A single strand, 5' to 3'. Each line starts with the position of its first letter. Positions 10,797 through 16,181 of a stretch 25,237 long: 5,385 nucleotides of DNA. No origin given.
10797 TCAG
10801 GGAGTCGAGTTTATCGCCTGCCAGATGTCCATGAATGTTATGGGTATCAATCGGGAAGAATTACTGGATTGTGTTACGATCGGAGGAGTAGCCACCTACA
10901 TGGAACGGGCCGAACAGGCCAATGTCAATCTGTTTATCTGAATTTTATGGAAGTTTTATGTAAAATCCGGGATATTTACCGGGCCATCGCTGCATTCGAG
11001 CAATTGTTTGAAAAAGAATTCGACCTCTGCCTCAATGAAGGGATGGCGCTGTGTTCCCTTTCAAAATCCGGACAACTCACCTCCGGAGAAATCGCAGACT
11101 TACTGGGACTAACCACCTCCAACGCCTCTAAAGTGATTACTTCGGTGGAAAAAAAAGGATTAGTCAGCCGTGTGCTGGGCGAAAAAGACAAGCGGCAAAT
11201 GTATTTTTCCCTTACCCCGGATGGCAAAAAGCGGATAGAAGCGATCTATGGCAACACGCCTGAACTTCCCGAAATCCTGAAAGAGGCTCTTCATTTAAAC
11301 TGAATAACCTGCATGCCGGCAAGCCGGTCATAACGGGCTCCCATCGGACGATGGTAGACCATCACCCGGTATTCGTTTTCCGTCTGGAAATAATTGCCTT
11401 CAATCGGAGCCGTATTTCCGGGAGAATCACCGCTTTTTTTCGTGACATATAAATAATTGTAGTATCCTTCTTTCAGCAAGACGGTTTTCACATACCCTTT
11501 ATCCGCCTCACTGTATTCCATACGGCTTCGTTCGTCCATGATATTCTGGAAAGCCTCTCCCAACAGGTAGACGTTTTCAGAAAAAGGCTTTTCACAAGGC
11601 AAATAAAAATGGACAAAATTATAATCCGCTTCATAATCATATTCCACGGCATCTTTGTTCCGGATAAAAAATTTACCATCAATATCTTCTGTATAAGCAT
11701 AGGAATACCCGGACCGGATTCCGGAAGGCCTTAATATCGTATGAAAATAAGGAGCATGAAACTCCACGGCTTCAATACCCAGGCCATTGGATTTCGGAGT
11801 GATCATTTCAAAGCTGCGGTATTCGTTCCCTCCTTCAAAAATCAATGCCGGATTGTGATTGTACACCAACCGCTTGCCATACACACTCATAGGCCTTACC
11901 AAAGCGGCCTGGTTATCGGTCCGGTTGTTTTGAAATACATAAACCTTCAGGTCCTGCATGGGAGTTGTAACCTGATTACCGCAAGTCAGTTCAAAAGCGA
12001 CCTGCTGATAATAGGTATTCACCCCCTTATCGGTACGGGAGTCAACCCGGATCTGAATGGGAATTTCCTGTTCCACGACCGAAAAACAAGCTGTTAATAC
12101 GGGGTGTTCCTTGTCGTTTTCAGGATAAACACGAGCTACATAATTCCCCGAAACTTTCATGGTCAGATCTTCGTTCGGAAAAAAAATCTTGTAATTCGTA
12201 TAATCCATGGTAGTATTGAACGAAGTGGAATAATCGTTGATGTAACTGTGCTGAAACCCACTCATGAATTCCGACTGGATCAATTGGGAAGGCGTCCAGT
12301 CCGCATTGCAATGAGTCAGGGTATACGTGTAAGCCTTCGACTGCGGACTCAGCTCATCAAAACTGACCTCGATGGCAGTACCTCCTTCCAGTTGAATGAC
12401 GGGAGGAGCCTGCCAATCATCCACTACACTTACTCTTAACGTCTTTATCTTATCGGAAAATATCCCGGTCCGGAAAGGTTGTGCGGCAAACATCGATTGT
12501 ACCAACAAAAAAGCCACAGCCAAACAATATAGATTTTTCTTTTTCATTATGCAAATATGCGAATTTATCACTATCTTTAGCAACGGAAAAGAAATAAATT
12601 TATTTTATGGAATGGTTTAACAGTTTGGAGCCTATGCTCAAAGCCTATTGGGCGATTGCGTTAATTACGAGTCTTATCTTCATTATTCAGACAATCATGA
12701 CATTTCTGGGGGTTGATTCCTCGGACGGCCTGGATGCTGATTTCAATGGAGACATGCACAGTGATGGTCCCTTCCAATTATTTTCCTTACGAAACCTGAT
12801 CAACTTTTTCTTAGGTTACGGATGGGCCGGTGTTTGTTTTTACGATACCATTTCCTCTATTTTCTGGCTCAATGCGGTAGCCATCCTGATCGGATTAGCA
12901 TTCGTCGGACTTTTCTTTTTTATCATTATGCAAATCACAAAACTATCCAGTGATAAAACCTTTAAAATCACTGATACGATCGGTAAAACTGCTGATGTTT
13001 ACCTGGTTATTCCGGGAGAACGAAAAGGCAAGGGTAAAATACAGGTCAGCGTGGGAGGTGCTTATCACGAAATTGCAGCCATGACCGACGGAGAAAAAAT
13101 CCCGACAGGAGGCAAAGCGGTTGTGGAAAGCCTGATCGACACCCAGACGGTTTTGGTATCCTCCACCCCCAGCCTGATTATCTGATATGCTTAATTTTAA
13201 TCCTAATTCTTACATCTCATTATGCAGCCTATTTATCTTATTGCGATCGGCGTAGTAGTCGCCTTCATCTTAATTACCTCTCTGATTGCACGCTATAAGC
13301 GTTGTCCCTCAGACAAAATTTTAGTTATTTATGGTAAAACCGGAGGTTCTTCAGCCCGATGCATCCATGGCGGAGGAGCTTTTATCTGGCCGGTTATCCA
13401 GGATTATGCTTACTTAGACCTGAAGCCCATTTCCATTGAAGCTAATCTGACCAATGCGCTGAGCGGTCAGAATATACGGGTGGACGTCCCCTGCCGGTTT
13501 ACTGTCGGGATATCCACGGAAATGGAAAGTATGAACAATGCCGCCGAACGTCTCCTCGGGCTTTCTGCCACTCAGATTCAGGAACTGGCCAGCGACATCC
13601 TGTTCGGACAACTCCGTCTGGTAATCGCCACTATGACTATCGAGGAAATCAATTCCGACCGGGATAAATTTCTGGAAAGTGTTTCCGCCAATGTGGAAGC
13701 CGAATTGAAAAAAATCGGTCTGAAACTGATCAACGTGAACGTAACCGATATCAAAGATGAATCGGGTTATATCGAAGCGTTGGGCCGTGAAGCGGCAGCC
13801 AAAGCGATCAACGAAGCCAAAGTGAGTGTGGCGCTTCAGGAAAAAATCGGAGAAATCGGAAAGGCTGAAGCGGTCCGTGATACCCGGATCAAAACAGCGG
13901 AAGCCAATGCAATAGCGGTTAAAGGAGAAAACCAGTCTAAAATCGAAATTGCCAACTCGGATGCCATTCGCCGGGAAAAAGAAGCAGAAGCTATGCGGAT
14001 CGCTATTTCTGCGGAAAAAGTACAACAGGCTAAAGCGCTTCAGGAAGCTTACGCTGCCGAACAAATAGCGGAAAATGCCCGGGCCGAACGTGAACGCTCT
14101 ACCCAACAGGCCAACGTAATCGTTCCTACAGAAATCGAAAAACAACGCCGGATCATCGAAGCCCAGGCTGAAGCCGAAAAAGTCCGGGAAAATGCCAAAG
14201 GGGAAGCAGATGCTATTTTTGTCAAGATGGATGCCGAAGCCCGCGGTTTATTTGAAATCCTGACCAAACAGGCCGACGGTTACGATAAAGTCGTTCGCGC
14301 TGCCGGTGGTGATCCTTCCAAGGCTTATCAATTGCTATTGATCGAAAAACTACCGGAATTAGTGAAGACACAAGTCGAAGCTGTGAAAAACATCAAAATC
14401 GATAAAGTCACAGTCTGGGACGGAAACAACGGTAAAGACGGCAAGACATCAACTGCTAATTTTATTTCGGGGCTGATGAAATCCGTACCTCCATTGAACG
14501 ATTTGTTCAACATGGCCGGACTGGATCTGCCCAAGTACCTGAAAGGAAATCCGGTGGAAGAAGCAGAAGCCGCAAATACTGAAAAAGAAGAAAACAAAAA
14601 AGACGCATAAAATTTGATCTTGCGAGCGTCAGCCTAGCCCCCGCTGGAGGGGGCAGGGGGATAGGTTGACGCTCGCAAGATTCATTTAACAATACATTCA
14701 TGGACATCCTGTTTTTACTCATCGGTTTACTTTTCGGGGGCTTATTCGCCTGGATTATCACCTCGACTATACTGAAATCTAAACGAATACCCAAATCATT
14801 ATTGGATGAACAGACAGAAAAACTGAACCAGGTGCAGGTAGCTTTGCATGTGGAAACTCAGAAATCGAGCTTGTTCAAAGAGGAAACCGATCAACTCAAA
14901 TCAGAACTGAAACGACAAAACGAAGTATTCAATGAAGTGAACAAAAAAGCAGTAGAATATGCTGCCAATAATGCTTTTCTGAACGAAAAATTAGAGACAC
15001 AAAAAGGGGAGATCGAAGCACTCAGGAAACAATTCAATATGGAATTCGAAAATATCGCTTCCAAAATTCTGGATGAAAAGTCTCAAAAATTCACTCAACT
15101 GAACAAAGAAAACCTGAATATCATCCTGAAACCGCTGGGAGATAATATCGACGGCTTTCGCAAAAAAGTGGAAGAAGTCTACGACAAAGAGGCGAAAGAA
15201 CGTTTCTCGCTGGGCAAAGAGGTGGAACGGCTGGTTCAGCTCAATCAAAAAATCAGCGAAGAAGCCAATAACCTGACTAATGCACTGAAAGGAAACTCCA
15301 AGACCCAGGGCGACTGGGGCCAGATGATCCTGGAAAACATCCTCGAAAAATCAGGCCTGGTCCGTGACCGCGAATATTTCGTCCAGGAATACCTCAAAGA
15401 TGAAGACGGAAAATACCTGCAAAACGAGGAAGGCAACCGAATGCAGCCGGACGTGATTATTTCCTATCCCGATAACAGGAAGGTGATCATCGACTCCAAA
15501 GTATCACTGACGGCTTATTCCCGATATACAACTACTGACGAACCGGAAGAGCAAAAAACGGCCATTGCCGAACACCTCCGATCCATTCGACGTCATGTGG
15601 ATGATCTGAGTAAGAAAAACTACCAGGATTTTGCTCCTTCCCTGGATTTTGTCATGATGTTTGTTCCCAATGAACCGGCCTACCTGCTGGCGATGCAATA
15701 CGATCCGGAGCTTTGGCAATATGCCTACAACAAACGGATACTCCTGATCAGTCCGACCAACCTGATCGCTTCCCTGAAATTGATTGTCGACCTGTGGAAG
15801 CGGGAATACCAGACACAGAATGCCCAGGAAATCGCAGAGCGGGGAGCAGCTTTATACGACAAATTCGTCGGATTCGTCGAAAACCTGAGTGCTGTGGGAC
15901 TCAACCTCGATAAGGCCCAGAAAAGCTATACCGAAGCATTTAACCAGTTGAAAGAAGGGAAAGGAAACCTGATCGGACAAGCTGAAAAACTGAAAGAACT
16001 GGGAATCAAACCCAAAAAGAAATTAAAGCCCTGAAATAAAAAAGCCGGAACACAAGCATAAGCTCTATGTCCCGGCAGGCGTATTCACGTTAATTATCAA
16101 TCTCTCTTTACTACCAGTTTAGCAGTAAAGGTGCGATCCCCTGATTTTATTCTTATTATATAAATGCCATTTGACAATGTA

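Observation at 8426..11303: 812-aa CoADR–rhodanese–TusA–DsrE fusion with a downstream MarR gene and an upstream palindrome. This is a candidate reactive-sulfur (persulfide/polysulfide) detoxification module.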

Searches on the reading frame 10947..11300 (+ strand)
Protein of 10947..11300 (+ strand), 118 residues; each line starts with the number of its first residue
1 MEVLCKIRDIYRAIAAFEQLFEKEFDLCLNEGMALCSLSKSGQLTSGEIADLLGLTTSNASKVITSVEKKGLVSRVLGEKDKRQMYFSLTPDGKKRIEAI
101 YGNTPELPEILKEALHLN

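Call 3: search_protein_families(library=pfam, proteins=[window:10947-11300:+], max_evalue=0.01)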
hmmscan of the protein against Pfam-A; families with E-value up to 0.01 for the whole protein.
window:10947-11300:+ (118 aa): 12 families
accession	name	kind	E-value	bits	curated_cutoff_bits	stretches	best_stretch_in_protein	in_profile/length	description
PF13463.12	HTH_27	-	1.1e-10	42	22.2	1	31-93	5-68/68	Winged helix DNA-binding domain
PF01047.28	MarR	-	2e-10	40.8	24.6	1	30-84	4-58/59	MarR family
PF12802.13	MarR_2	-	8.9e-09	35.8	27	1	38-84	14-61/61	MarR family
PF22381.2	Staph_reg_Sar_Rot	-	4.5e-07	30.3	27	1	19-100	4-85/85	Transcriptional regulator SarA/Rot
PF01978.25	TrmB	-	8.5e-06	26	25.6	1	24-86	3-62/68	Sugar-specific transcriptional regulator TrmB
PF13601.12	HTH_34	-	1.5e-05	25.5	27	1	35-99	6-71/80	Winged helix DNA-binding domain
PF13545.12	HTH_Crp_2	-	0.00032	21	27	1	43-75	22-55/70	Crp-like helix-turn-helix domain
PF13412.12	HTH_24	-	0.0014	18.6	21.9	1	35-73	9-47/48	Winged helix-turn-helix DNA-binding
PF00325.26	Crp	-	0.0017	18.5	21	0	44-72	3-31/32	Bacterial regulatory proteins, crp family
PF02082.26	Rrf2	-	0.0043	17.6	30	0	26-79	6-59/132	Iron-dependent Transcriptional regulator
PF01022.26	HTH_5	-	0.0057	16.9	22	1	35-73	8-45/47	Bacterial regulatory protein, arsR family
PF09339.16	HTH_IclR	-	0.0078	16.4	22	0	42-75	17-50/52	IclR helix-turn-helix domain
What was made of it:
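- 10947..11303 (+): Gene for the 118-aa BmoR-like MarR repressor. Invariant Cys5 (10959-10961) and Cys36 (11052-11054); variable Cys28 (11028-11030). Pfam MarR and HTH_27 (call 3).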

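Call 4: search_protein_families(library=ncbifam, proteins=[window:10947-11300:+], max_evalue=0.01)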
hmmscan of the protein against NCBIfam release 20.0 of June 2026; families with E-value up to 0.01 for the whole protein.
window:10947-11300:+ (118 aa): 21 families
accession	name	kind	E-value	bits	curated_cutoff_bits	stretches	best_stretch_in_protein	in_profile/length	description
TIGR01889.1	Staph_reg_Sar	paralog_domain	7.1e-08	32.7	62.6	1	10-102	6-102/109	staphylococcal accessory regulator family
TIGR02337.1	HpaR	equivalog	3.3e-07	30.2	121.2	1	36-106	35-105/130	homoprotocatechuate degradation operon regulator HpaR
NF052438.1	TransRegRv0880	equivalog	5.3e-07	29.5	220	1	28-99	33-104/143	Rv0880 family HTH-type transcriptional regulator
NF010349.0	PRK13777.1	equivalog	5.4e-07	29.2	153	1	10-113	27-131/190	HTH-type transcriptional regulator Hpr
NF053606.1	Sta1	subfamily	5.3e-06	26.5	80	1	19-87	10-80/100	Sta1 family transcriptional regulator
NF050133.1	TransRegFabT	equivalog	1.4e-05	25.4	200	1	26-94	26-94/138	fatty acid biosynthesis transcriptional regulator FabT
NF033788.1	HTH_metalloreg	subfamily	2.2e-05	24.1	55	1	35-94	17-73/77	metalloregulator ArsR/SmtB family transcription factor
NF045593.1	bilirub_TF_BilQ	equivalog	4.4e-05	23.2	125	1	36-100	37-101/135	bilirubin utilization transcriptional regulator BilQ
NF008122.0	PRK10870.1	equivalog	6.7e-05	22.7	157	1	34-100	60-128/176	transcriptional repressor MprA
NF053777.1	Saro0803TransReg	equivalog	7.9e-05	22.4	200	1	24-99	32-107/140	Saro_0803 family transcriptional regulator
NF038251.1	AdcR_fam_Zn_TF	equivalog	0.00032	21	175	1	38-94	44-100/143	zinc-dependent MarR family transcriptional regulator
TIGR04472.1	reg_rSAM_mob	hypoth_equivalog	0.0004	20.4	240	1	30-95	32-97/141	radical SAM mobile pair system MarR family transcriptional regulator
NF008565.1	PRK11512.1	equivalog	0.00084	19.4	240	1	26-98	37-109/144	multiple antibiotic resistance transcriptional regulator MarR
NF041141.1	tran_reg_TrmBL2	equivalog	0.0023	17.5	530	1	19-82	8-71/264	HTH-type transcriptional regulator TrmBL2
NF052638.1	TransRegOhrRVib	equivalog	0.004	16.9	200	1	16-95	25-103/141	transcriptional regulator OhrR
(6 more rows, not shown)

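Call 38: find_homologous_proteins(query=window:10947-11300:+, max_evalue=0.00001)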
Query window:10947-11300:+ (118 aa): 597 proteins with E <= 0.00001 among 601 candidates; the best 120 are listed.
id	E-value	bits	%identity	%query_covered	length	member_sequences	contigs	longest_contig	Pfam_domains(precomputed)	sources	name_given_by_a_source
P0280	2.2e-69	248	100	100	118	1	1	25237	PF01047.29,PF13463.13,PF01978.26,PF13601.13,PF12802.14,PF22381.3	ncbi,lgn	-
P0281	9.1e-44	166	71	96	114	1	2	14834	PF01047.29,PF13601.13,PF12802.14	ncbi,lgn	-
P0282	9.8e-43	162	66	97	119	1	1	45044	PF01047.29,PF13463.13,PF13601.13,PF12802.14,PF22381.3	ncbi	-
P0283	3.3e-42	161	70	97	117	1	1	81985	PF01047.29,PF13463.13,PF13601.13,PF12802.14,PF22381.3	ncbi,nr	ncbi:MAG: winged helix DNA-binding protein [Bacteroidales bacterium]|nr:winged helix DNA-binding pro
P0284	4.4e-42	160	69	95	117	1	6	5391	PF01047.29,PF13601.13,PF12802.14,PF22381.3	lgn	-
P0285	5.5e-42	160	68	95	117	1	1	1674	PF01047.29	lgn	-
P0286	9.2e-42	159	67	98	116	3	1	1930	PF01047.29,PF13601.13,PF12802.14,PF22381.3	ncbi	ncbi:MAG: MarR family transcriptional regulator [Muribaculaceae bacterium]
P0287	1.3e-41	159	68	98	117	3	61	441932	PF01047.29,PF13601.13,PF12802.14,PF22381.3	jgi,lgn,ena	jgi:DNA-binding MarR family transcriptional regulator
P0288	4.4e-41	157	67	98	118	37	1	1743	PF01047.29,PF13463.13,PF01978.26,PF12802.14,PF22381.3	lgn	-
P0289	5.6e-41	157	68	97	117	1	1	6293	PF01047.29,PF13463.13,PF13601.13,PF12802.14,PF22381.3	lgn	-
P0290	1.1e-40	156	68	98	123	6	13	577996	PF01047.29,PF13412.13,PF13463.13,PF12802.14,PF22381.3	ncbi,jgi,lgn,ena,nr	ncbi:MarR family transcriptional regulator [Bacteroidaceae bacterium HV4-6-C5C]|jgi:Transcriptional 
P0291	1.5e-40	155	65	97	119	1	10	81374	PF01047.29,PF13412.13,PF01978.26,PF13601.13,PF12802.14,PF22381.3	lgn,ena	-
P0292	1.5e-40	155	66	98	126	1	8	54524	PF01047.29,PF13601.13,PF12802.14,PF22381.3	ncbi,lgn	ncbi:MAG: MarR family transcriptional regulator [Odoribacter sp.]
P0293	2.5e-40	155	66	97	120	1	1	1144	PF01047.29,PF13463.13,PF12802.14,PF22381.3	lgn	-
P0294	2.7e-40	154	62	99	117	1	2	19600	PF01047.29,PF13463.13,PF12802.14,PF22381.3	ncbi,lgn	-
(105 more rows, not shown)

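Call 50: search_solved_structures(query=window:10947-11300:+, max_evalue=0.01, show_alignments=3)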
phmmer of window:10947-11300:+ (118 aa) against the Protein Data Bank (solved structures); distinct sequences matched with E-value up to 0.01: 37.
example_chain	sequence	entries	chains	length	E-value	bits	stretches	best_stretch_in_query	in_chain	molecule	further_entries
5hlh_A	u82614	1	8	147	2.5e-06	30.6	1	9-102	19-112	MarR family transcriptional regulator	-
2eth_A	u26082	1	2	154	2.5e-06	30.6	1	23-107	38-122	transcriptional regulator, putative, Mar family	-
5hlg_A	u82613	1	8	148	2.5e-06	30.6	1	9-102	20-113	MarR family transcriptional regulator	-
5hli_A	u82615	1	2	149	2.6e-06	30.6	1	9-102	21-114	MarR family transcriptional regulator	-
4hbl_A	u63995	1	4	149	4.9e-06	29.7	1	9-102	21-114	Transcriptional regulator, MarR family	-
2rdp_A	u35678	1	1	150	5.8e-06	29.4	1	31-102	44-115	putative transcriptional regulator MarR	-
7kym_A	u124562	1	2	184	1.5e-05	28.1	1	43-101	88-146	MarR family transcriptional regulator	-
3e6m_A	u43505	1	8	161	2.4e-05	27.5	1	34-100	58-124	MarR family Transcriptional regulator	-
1s3j_A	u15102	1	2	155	4e-05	26.7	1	33-101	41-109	YusO protein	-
3eco_A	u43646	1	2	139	0.00013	25.1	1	23-111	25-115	MepR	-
5aip_A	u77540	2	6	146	0.00013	25.1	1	37-115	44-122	TRANSCRIPTIONAL REGULATOR, MARR FAMILY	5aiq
4l9j_A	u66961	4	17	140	0.00013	25.1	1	23-111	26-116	MepR | MarR family regulatory protein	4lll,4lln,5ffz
4ld5_A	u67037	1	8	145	0.00015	24.9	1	23-111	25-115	MepR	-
3cta_A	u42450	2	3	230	0.00017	24.7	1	38-106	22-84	Riboflavin kinase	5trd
9fa0_B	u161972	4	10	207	0.00023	24.3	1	10-97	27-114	ScoC | HTH-type transcriptional regulator Hpr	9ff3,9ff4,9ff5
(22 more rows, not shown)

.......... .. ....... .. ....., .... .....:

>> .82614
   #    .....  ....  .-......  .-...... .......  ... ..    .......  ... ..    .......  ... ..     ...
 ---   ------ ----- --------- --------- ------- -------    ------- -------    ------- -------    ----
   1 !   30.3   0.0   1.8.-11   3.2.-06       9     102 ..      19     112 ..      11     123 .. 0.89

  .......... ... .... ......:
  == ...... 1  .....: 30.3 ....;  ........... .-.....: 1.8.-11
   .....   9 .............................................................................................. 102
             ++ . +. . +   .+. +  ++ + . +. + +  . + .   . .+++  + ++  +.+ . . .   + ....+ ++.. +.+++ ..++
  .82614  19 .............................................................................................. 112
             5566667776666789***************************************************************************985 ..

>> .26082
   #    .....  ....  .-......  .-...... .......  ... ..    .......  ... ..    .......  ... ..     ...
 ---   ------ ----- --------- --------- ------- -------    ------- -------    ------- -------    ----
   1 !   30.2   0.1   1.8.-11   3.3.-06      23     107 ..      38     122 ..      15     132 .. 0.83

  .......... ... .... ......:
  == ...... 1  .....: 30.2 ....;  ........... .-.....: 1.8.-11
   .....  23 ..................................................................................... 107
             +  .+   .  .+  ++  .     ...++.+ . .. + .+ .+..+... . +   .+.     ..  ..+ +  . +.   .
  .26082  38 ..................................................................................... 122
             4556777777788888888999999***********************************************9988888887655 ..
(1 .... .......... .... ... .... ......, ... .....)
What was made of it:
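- Closest known: Thiol-based MarR sensors: OhrR, MgrA, SarZ, AbfR. Same: The closest solved sequence is the redox sensor AbfR (5hlh, E 2.5e-6, call 50).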

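Call 62: predict_structure(alignment_id=A1)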
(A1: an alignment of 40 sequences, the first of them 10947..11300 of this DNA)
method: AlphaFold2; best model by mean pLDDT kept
length: 118 residues; sequences in the alignment: 40
mean_pLDDT: 94.2   pTM: 0.84
mean pLDDT of the five models: 94.2, 93.5, 92.8, 92.1, 91.6
residues with pLDDT >= 90: 101; 70-90: 15; 50-70: 1; < 50: 1
segments of 3 or more residues with pLDDT < 50: none
pLDDT, mean of each block of 10 residues (from residue 1): 92 96 96 97 96 97 98 93 93 96 90 84
secondary structure, 60 per line:
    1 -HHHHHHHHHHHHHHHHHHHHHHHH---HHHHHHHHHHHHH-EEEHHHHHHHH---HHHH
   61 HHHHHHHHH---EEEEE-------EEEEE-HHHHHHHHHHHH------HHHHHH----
elements in order: H2-25 H29-41 E43-45 H46-53 H57-69 E73-77 E85-89 H91-102 H109-114
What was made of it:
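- On MarR family: The AlphaFold2 model has pLDDT 94 (call 62).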

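Call 64: fold_search(model_id=the predicted structure, library=pdb)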
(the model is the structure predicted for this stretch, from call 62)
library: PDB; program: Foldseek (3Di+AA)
matches with E <= 10: 1829; with E <= 0.001: 278
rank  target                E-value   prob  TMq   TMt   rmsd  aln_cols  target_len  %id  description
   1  1s3j_B                2.7e-07  1.00  0.65  0.55   5.9       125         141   22  X-ray crystal structure of YusO protein from Bacillus subtilis (released 2004-04-13)
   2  4lll_M                3.2e-07  1.00  0.65  0.62   4.8       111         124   25  Crystal structure of S. aureus MepR-DNA complex (released 2014-05-14)
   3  1s3j_A                3.7e-07  1.00  0.70  0.59   4.2       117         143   21  X-ray crystal structure of YusO protein from Bacillus subtilis (released 2004-04-13)
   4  7kua                  8.0e-07  1.00  0.72  0.58   3.8       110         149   23  Crystal structure of the MarR family transcriptional regulator from Pseudomonas putida bound to Indole 3 acetic acid (released 2021-12-01)
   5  6pcp_C                8.5e-07  1.00  0.73  0.63   4.1       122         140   17  Mechanism for regulation of DNA binding of Bordetella bronchiseptica BpsR by 6-hydroxynicotinic acid (released 2019-11-06)
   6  4lln_I                9.7e-07  1.00  0.76  0.67   3.1       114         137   24  Crystal structure of S. aureus MepR-DNA complex (released 2014-05-14)
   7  9ff4_A                1.2e-06  1.00  0.73  0.50   6.5       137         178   23  The structure of G.kaustophilus T-1 ScoC-17bp dsDNA complex (released 2025-06-04)
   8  2nnn_A                1.3e-06  1.00  0.75  0.67   3.2       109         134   24  Crystal structure of probable transcriptional regulator from Pseudomonas aeruginosa (released 2006-11-21)
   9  3vod_B                1.3e-06  1.00  0.73  0.64   3.2       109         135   20  Crystal Structure of mutant MarR C80S from E.coli (released 2013-03-06)
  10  3f3x                  1.3e-06  1.00  0.73  0.63   4.0       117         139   25  Crystal structure of the transcriptional regulator BldR from Sulfolobus Solfataricus (released 2009-05-05)
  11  6pcp_A                1.3e-06  1.00  0.70  0.60   2.1        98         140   19  Mechanism for regulation of DNA binding of Bordetella bronchiseptica BpsR by 6-hydroxynicotinic acid (released 2019-11-06)
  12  5ffx_D                1.3e-06  1.00  0.71  0.61   4.1       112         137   24  S. aureus MepR G34K Mutant (released 2016-12-21)
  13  4l9t_B                1.3e-06  1.00  0.66  0.57   5.4       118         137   22  Crystal structure of MepR F27L mutant from multidrug resistant S. aureus clinical isolate (released 2013-09-11)
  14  5fb2_A                1.3e-06  1.00  0.66  0.57   4.7       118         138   22  S. aureus MepR F27L Mutant bound to oligodeoxyribonucleotide (released 2016-12-14)
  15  5ffx_A                1.3e-06  1.00  0.67  0.58   4.9       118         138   24  S. aureus MepR G34K Mutant (released 2016-12-21)
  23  5hlh_E                2.4e-06  1.00  0.71  0.62   4.5       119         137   24  Crystal structure of the overoxidized AbfR bound to DNA (released 2017-01-25)
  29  5hlh_D                2.9e-06  1.00  0.79  0.69   3.1       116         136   23  Crystal structure of the overoxidized AbfR bound to DNA (released 2017-01-25)
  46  5hlh_G                4.3e-06  1.00  0.76  0.69   4.0       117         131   21  Crystal structure of the overoxidized AbfR bound to DNA (released 2017-01-25)
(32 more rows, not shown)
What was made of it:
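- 10947..11303 (+): The AlphaFold2 model has pLDDT 94 and a MarR fold (calls 62, 64).
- On MarR family: Foldseek TM-scores to MarR, MepR and AbfR are 0.65-0.79 (call 64).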

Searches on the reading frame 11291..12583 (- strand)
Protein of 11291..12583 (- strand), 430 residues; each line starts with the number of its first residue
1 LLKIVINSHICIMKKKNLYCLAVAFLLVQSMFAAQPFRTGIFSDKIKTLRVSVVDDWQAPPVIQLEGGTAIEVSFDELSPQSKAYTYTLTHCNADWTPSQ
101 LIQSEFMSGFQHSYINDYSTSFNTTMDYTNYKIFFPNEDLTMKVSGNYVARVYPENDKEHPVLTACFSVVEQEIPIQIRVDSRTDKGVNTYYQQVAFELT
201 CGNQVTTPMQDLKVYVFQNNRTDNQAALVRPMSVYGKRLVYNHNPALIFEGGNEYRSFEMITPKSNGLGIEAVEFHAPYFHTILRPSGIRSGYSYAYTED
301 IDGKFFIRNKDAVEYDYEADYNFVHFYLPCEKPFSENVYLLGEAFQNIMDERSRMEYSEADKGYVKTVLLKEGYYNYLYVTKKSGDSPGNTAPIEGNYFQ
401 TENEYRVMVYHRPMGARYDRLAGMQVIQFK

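Call 3: search_protein_families(library=pfam, proteins=[window:11291-12583:-], max_evalue=0.01)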
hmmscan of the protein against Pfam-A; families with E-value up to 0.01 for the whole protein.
window:11291-12583:- (430 aa): 1 family
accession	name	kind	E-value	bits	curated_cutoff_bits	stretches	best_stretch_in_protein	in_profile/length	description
PF17116.11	T9SS_plug_1st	-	1.7e-44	151.1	23.9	1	46-171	1-126/126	Type 9 secretion system plug protein 1st domain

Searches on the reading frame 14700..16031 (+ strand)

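Call 22: search_protein_families(library=pfam, proteins=[window:14700-16031:+], max_evalue=0.0001)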
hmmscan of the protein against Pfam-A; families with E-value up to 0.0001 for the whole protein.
window:14700-16031:+ (444 aa): 1 family
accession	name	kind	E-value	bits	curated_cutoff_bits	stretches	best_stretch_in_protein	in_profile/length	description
PF02646.22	RmuC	-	1.6e-104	349.6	26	1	137-440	1-290/291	RmuC family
